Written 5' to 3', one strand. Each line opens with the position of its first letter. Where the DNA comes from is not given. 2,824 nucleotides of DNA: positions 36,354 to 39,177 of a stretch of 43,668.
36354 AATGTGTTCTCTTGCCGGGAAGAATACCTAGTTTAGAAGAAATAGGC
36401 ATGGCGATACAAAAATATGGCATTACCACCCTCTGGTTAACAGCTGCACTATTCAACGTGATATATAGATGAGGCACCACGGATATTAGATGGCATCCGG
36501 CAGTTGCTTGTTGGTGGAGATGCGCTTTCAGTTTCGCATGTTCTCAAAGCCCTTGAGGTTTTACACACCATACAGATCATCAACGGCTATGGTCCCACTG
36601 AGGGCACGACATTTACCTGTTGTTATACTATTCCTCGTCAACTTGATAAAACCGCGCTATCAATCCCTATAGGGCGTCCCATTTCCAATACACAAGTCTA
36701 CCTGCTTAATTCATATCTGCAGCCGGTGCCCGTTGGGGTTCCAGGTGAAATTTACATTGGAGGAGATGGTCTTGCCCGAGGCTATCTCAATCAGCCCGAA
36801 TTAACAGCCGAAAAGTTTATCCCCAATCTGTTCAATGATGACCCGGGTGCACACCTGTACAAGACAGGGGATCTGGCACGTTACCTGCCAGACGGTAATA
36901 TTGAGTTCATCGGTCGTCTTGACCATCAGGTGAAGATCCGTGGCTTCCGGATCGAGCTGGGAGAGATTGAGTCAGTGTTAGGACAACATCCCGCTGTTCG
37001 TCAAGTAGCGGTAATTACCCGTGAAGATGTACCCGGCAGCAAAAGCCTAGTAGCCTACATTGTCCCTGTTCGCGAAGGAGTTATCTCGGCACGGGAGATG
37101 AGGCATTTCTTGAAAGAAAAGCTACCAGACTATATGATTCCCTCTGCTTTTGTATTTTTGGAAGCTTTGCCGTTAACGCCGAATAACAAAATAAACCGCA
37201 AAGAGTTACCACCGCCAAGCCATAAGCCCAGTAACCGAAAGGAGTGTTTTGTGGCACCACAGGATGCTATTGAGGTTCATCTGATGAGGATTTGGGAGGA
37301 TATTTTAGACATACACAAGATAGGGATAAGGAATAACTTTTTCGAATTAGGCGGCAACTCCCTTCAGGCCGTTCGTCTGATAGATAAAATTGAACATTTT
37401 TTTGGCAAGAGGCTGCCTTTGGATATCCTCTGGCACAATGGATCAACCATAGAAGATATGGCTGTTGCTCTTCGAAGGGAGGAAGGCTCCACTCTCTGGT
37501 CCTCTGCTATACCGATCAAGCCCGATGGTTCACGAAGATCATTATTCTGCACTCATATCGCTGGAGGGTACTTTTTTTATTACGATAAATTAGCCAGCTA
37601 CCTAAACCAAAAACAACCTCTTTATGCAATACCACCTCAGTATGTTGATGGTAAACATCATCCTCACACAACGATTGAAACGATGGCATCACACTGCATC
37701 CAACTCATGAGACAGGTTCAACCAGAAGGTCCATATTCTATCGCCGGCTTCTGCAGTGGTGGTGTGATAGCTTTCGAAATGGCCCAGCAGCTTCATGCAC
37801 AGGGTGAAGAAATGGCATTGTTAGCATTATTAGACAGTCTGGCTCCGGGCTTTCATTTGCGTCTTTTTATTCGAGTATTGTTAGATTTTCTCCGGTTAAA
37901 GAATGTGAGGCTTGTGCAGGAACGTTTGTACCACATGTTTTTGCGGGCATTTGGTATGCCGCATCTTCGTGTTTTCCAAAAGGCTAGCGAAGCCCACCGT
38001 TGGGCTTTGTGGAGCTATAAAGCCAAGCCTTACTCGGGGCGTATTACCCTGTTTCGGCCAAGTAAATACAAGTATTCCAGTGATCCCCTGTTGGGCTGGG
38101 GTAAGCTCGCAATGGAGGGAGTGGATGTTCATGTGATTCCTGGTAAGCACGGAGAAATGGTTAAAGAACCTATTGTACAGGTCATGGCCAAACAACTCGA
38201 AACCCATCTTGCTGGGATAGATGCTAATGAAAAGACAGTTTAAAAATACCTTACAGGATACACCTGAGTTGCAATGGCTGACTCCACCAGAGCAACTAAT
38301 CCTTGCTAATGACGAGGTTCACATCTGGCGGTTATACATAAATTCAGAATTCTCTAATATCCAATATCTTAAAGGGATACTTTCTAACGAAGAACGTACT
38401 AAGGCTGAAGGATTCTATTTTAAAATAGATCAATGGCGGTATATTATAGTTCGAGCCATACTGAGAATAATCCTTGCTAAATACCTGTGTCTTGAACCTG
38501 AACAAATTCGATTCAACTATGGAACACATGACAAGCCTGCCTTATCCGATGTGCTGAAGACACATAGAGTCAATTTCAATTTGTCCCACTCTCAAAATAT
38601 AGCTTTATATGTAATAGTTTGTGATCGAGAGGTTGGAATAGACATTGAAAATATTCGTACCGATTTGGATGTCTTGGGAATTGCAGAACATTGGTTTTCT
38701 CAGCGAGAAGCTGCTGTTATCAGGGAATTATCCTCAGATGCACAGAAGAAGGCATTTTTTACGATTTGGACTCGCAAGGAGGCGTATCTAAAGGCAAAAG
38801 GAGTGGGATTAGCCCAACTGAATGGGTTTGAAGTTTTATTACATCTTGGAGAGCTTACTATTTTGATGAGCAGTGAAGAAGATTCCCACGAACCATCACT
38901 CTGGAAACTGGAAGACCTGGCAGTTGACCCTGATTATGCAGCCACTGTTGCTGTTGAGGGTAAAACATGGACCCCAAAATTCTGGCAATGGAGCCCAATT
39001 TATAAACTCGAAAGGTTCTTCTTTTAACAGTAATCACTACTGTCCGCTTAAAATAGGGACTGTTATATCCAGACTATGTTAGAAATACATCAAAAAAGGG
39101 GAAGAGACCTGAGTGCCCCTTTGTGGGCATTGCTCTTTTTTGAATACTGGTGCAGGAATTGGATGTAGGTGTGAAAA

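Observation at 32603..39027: NRPS plus Sfp-type PPTase cassette embedded in an exosortase/EpsI exopolysaccharide operon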

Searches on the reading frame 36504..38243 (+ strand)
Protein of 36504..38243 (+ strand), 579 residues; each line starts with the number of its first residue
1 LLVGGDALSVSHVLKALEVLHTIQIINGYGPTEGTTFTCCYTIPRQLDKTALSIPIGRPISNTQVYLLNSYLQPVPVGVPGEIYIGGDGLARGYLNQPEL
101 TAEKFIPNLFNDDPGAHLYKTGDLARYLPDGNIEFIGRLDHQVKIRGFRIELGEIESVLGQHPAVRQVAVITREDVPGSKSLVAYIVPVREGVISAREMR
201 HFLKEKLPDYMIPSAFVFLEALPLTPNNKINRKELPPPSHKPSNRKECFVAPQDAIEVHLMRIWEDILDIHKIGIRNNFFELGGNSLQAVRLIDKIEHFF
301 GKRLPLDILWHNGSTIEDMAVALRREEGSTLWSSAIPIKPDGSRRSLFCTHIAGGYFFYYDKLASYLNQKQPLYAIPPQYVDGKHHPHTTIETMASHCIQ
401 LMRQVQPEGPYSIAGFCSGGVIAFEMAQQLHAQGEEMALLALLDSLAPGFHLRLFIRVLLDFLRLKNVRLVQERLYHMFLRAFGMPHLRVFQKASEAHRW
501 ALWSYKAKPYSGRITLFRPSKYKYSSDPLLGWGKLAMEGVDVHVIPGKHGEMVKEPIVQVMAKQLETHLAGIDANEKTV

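Call 3: search_protein_families(library=pfam, proteins=[window:36504-38243:+])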
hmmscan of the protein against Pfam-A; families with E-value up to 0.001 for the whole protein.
window:36504-38243:+ (579 aa): 4 families
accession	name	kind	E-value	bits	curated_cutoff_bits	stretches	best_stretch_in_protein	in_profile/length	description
PF00975.26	Thioesterase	-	6e-28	99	26.4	1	346-556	2-217/226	Thioesterase domain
PF00501.34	AMP-binding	-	1.5e-20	73.8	29.9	1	1-95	291-384/384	AMP-binding enzyme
PF13193.12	AMP-binding_C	-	9.2e-16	59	24.5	1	154-229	1-76/76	AMP-binding enzyme C-terminal domain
PF00550.31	PP-binding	-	1.1e-11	45.3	20.8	1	260-320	3-64/67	Phosphopantetheine attachment site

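Call 4: search_protein_families(library=ncbifam, proteins=[window:36504-38243:+])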
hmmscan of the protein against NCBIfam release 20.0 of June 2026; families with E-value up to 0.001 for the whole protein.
window:36504-38243:+ (579 aa): 94 families (the best 25 are shown)
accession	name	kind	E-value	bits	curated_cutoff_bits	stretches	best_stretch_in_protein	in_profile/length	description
NF041803.1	NRPS_SolG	exception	3.6e-93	312.9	2200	1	3-296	832-1130/1163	solanimycin non-ribosomal peptide synthetase SolG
NF047350.1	aureusi_NRPS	equivalog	2.7e-90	303.2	2500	1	1-327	667-979/2373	aureusimine non-ribosomal peptide synthetase AusA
NF004282.0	PRK05691.1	subfamily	1.6e-82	276.7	4090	1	2-324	2454-2776/4334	non-ribosomal peptide synthase/polyketide synthase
NF007605.2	PRK10252.1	equivalog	3.9e-73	246.6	2400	1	4-448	721-1169/1292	enterobactin non-ribosomal peptide synthetase EntF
TIGR01733.1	AA-adenyl-dom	subfamily_domain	3.2e-68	230.4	317.4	1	1-170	240-409/409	amino acid adenylation domain-containing protein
NF038078.1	NRPS_MxcG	equivalog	9e-66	222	2300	1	3-330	723-1048/1442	myxochelin non-ribosomal peptide synthetase MxcG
TIGR03443.1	alpha_am_amid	equivalog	4.1e-56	190.1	1030.1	2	5-189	538-750/1390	L-aminoadipate-semialdehyde dehydrogenase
NF003417.0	PRK04813.1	subfamily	2.8e-46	158.1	476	1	4-235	269-499/505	D-alanine--poly(phosphoribitol) ligase subunit DltA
TIGR01734.1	D-ala-DACP-lig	equivalog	1.8e-44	152.1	559.85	1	3-235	266-498/504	D-alanine--poly(phosphoribitol) ligase subunit DltA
NF004837.0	PRK06187.1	subfamily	6.9e-35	120.3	476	1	2-236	292-519/531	long-chain-fatty-acid--CoA ligase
TIGR03098.1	ligase_PEP_1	hypoth_equivalog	9.2e-29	100.3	592.35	1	9-235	289-514/517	acyl-CoA ligase (AMP-forming), exosortase A system-associated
NF004511.1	PRK05852.1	equivalog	1.6e-26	93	650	1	13-234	290-499/505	FadD7 family fatty acid--CoA ligase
NF004822.0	PRK06178.1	equivalog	5e-26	91.4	782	1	28-236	363-564/571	acyl-CoA synthetase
NF052269.1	Staph_lig_FadD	equivalog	1e-25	90.1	650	1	2-235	270-489/499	long-chain-fatty-acid--CoA ligase FadD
NF009139.0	PRK12492.1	equivalog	2.8e-25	88.8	1018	1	4-235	341-558/562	long-chain-fatty-acid--CoA ligase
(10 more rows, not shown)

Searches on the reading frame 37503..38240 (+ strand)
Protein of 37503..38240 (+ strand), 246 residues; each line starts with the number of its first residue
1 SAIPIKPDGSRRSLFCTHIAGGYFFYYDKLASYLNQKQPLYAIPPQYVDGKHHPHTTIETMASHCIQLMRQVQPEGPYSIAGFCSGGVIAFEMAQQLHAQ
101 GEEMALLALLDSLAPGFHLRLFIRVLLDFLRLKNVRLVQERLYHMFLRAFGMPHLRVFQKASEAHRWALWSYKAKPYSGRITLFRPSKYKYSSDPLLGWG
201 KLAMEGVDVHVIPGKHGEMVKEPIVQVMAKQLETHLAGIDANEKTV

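Call 24: search_solved_structures(query=window:37503-38240:+, max_evalue=0.01, show_alignments=5)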
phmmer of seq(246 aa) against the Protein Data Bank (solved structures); distinct sequences matched with E-value up to 0.01: 47.
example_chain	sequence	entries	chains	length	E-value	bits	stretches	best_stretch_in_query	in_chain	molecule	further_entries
7dxo_A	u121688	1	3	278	2.9e-17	66.3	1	3-112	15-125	Non-ribosomal peptide synthetase 4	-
7crn_A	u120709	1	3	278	3.9e-17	65.9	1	3-112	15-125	Non-ribosomal peptide synthetase 4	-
4zxh_A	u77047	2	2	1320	1.3e-14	57.6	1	12-115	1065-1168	ABBFA_003403 | Tyrocidine synthetase 3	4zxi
6ojc_A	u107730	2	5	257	8e-14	55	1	5-112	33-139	NocB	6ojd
3tej_A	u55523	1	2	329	7.4e-13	51.9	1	4-115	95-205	Enterobactin synthase component F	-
2roq_A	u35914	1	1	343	7.5e-13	51.9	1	4-115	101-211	Enterobactin synthetase component F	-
7r0x_A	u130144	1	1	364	5.9e-12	48.9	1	12-115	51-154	Polyketide synthase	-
5ja1_A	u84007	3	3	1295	6.7e-12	48.7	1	4-115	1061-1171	Enterobactin synthase component F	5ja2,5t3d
5v3z_A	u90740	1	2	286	3.2e-11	46.5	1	9-117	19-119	Polyketide synthase Pks13 (Termination polyketide synthase)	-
5v3w_A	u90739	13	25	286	3.3e-11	46.5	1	9-117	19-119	Polyketide synthase Pks13 (Termination polyketide synthase) | Polyketide synthase Pks13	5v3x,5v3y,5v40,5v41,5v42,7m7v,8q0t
7vjt_A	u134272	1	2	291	3.5e-11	46.4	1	9-117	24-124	Polyketide synthase Pks13 (Termination polyketide synthase)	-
8tqv_A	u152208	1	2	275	4.7e-11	45.9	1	9-117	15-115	Polyketide synthase Pks13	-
1xkt_A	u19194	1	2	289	4.9e-11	45.9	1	9-101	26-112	fatty acid synthase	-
4z49_A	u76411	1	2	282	5.2e-11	45.8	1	9-101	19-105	Fatty acid synthase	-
7mhd_A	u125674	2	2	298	5.3e-11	45.8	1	9-101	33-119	Fatty acid synthase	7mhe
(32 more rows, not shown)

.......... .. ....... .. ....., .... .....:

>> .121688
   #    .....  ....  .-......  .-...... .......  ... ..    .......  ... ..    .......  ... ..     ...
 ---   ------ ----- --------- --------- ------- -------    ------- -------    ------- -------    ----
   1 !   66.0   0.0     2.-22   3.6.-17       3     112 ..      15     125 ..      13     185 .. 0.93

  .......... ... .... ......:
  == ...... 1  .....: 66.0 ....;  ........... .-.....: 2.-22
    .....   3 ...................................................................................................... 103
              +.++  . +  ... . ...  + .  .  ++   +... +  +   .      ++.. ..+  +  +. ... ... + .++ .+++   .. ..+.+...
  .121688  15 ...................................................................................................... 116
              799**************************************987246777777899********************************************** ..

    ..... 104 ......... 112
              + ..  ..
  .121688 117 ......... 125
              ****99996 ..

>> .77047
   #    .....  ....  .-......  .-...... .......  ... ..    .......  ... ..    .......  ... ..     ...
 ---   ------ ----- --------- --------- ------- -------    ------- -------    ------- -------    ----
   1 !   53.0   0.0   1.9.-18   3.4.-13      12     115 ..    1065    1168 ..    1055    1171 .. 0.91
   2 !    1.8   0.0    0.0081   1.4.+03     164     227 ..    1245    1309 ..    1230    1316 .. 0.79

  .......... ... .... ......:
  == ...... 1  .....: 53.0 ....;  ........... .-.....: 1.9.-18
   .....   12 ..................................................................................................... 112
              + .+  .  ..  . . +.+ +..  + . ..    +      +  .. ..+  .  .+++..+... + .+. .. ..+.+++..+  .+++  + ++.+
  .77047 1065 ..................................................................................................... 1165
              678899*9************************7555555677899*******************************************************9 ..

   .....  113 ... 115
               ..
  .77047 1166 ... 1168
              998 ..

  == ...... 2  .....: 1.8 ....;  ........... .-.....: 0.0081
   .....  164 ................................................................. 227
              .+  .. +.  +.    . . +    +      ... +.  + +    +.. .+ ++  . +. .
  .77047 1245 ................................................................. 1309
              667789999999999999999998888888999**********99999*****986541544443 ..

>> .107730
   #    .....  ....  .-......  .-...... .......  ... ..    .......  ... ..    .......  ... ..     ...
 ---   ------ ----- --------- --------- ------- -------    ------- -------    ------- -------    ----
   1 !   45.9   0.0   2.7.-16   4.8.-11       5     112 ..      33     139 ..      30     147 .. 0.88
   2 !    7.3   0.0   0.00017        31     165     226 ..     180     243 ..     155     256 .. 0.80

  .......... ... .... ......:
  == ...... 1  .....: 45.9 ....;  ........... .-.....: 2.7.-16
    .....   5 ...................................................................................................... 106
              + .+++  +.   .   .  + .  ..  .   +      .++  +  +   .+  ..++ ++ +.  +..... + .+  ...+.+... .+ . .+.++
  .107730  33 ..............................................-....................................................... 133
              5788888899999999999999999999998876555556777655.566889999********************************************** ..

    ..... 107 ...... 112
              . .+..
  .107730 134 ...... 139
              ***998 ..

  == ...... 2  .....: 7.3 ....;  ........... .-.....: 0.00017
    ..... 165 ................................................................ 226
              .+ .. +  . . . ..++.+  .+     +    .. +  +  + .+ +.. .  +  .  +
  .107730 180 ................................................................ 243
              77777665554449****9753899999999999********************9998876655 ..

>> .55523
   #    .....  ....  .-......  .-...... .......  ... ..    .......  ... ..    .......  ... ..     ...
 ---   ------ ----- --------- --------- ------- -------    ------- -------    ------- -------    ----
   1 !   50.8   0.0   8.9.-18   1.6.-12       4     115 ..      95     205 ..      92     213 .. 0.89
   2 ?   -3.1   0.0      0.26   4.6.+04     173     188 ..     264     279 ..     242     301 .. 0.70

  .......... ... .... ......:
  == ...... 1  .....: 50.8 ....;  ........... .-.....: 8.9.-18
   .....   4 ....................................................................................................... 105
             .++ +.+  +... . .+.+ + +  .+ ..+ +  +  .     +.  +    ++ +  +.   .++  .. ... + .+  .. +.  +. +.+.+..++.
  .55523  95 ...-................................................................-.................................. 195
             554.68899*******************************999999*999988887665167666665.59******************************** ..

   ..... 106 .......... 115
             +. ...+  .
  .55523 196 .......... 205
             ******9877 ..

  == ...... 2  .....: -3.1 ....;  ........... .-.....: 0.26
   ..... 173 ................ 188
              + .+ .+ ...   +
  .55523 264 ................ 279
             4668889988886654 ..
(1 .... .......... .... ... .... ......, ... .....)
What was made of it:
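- The TE has a Cys nucleophile like AB3403 (call 24).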

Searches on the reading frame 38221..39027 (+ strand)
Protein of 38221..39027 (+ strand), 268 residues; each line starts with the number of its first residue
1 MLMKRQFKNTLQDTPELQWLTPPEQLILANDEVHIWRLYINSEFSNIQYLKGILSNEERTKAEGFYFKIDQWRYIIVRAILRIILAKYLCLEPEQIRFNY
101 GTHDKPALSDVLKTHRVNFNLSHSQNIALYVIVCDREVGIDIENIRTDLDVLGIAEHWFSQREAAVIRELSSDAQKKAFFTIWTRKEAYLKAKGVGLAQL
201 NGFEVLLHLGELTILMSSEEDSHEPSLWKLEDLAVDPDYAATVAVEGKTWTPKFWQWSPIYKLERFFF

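Call 3: search_protein_families(library=pfam, proteins=[window:38221-39027:+])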
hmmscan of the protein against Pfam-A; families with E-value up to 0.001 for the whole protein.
window:38221-39027:+ (268 aa): 2 families
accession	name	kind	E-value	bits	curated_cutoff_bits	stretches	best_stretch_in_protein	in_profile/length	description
PF01648.25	ACPS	-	5.1e-18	65.6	25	1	138-244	2-111/111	4'-phosphopantetheinyl transferase superfamily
PF22624.1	AASDHPPT_N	-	2.5e-09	37.7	27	1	50-128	13-93/100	4'-phosphopantetheinyl transferase, N-terminal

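Call 4: search_protein_families(library=ncbifam, proteins=[window:38221-39027:+])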
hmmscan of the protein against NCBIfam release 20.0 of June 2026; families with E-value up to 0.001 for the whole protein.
window:38221-39027:+ (268 aa): 4 families
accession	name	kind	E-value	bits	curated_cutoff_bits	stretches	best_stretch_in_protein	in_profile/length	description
NF042922.1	4PPT_HetI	equivalog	2.4e-68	230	370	1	18-256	4-235/235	4'-phosphopantetheinyl transferase HetI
NF007676.0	PRK10351.1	equivalog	4.6e-19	68.8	174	1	82-200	38-150/195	4'-phosphopantetheinyl transferase AcpT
NF047349.1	4PPT_AusB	equivalog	1.6e-17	63.6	225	1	59-200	26-156/205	aureusimine biosynthesis 4'-phosphopantetheinyl transferase AusB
TIGR00556.1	pantethn_trn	domain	8.5e-09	35.6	45.35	1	137-229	4-94/128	phosphopantetheine--protein transferase domain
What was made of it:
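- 38221..39027 (+): Sfp/HetI-type 4'-phosphopantetheinyl transferase. It overlaps the TE ORF by 23 nt, and its last ~12 codons run into the asnB' stub. HetI model at 230 bits (cutoff 370) in calls 3, 4.
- Checked: ORF 38221-39027 holds ACPS plus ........_N (calls 3, 4).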

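Call 33: find_related_loci(query=window:38221-39024:+, collection=metagenome_contigs, flank=10000)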
Query window:38221-39024:+ (268 aa) in metagenome_contigs; peptide patterns used: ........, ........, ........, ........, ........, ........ (x = any residue, [..] = any of these).
80 stretches matched a pattern; 2 encode a relative of the query (tblastn E <= 1e-3); 2 distinct loci.
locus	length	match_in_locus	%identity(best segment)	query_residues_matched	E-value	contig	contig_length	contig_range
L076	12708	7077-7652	40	32-222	4e-39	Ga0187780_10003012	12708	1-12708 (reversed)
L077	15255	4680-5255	40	32-222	4e-39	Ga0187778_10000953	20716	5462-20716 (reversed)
